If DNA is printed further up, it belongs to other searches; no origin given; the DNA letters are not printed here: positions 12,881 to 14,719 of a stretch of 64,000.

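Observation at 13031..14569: GH49/GH28-like beta-helix lipoprotein: candidate endo-beta-L-arabinopyranase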

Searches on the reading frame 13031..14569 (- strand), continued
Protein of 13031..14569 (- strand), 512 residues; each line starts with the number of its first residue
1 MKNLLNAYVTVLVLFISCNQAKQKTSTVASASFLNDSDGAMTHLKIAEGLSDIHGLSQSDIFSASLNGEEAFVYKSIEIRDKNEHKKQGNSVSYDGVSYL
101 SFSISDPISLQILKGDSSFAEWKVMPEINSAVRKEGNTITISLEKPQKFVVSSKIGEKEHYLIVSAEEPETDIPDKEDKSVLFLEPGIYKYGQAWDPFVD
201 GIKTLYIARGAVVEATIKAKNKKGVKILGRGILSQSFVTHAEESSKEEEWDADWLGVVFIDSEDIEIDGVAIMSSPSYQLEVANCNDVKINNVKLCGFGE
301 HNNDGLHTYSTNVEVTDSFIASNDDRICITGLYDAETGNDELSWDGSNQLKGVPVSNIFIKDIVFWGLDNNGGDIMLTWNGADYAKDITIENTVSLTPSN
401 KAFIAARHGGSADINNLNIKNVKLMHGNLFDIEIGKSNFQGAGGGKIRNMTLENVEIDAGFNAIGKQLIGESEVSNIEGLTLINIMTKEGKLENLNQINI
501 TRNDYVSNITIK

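Call 74: find_encoding_contigs(protein=P0026, flank=10000, max_places=1)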
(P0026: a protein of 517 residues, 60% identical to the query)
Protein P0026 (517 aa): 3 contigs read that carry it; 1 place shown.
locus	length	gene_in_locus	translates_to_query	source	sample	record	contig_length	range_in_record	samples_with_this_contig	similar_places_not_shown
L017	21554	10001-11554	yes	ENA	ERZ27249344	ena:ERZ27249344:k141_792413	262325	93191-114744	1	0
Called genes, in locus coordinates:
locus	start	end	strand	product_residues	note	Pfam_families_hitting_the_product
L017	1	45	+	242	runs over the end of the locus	-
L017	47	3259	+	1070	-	PF07719:TPR_2 (faint), PF13374:TPR_10 (faint), PF00515:TPR_1 (faint), PF13424:TPR_12 (weak), PF17874:TPR_MalT, PF12770:CHAT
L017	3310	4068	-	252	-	-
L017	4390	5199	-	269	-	PF00702:Hydrolase, PF08282:Hydrolase_3, PF05116:S6PP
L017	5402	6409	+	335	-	PF00356:LacI, PF00532:Peripla_BP_1, PF13407:Peripla_BP_4, PF13377:Peripla_BP_3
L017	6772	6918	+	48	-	-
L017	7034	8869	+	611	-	PF07719:TPR_2 (faint), PF00515:TPR_1 (weak), PF13424:TPR_12, PF07730:HisKA_3 (weak), PF02518:HATPase_c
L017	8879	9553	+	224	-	PF00072:Response_reg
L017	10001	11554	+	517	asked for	PF00295:Glyco_hydro_28 (weak), PF17801:Melibiase_C (weak)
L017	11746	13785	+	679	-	PF00456:Transketolase_N, PF02779:Transket_pyr, PF22613:Transketolase_C_1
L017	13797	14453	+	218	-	PF00923:TAL_FSA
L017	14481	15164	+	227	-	PF00293:NUDIX, PF19368:WHD_AraR, PF21906:WHD_NrtR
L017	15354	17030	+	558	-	PF00370:FGGY_N, PF02782:FGGY_C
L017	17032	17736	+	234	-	PF00596:Aldolase_II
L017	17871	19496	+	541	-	PF00474:SSF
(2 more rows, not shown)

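Call 75: find_encoding_contigs(protein=P0020, flank=10000, max_places=1)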
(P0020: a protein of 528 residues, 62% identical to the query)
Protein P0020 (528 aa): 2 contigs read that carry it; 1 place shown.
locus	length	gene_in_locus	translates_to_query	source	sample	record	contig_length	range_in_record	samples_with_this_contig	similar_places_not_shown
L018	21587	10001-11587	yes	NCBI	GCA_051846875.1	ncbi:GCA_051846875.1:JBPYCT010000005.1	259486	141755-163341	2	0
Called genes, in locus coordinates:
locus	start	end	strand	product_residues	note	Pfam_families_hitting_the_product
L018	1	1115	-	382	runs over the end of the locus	PF01408:GFO_IDH_MocA, PF02894:GFO_IDH_MocA_C, PF22725:GFO_IDH_MocA_C3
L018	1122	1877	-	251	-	PF06283:ThuA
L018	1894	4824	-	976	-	PF02837:Glyco_hydro_2_N (weak), PF00703:Glyco_hydro_2, PF02836:Glyco_hydro_2_C (weak)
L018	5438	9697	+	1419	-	PF07494:Reg_prop (faint), PF08450:SGL (faint), PF07495:Y_Y_Y, PF00512:HisKA, PF02518:HATPase_c, PF00072:Response_reg, PF00165:HTH_AraC, PF12833:HTH_18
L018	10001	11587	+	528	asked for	-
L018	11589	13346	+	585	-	PF00474:SSF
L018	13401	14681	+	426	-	PF16499:Melibiase_2, PF17801:Melibiase_C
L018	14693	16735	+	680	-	PF00456:Transketolase_N, PF02779:Transket_pyr, PF02780:Transketolase_C (weak), PF22613:Transketolase_C_1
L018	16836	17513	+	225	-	PF21906:WHD_NrtR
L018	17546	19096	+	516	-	PF16499:Melibiase_2, PF17801:Melibiase_C (weak)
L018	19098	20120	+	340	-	-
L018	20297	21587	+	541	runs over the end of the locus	PF00884:Sulfatase, PF16347:SGSH_C (weak)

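Call 76: find_encoding_contigs(protein=P0265, flank=10000, max_places=1)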
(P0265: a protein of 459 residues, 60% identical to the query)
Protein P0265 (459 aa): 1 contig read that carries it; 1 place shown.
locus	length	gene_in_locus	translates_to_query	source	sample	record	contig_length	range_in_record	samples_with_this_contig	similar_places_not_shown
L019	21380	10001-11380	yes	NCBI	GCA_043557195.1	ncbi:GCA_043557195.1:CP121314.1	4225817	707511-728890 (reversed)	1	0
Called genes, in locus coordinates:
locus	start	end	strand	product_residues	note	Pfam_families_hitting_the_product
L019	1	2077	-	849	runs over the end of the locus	PF18962:Por_Secre_tail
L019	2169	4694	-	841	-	PF18962:Por_Secre_tail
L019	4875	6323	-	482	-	PF04616:Glyco_hydro_43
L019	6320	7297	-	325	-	PF14315:DUF4380 (faint)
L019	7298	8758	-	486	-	PF00884:Sulfatase, PF01663:Phosphodiest (faint), PF16347:SGSH_C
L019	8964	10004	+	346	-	PF04616:Glyco_hydro_43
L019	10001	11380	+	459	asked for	-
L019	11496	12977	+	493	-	PF00884:Sulfatase, PF01663:Phosphodiest (weak), PF16347:SGSH_C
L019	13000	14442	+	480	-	PF16499:Melibiase_2, PF17801:Melibiase_C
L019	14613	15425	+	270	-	PF00702:Hydrolase (faint), PF08282:Hydrolase_3, PF05116:S6PP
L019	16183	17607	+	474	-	PF00884:Sulfatase, PF01663:Phosphodiest, PF16347:SGSH_C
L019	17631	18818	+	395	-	PF01263:Aldose_epim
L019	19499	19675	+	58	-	-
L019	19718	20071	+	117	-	PF00436:SSB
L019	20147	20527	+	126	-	PF21781:DUF6876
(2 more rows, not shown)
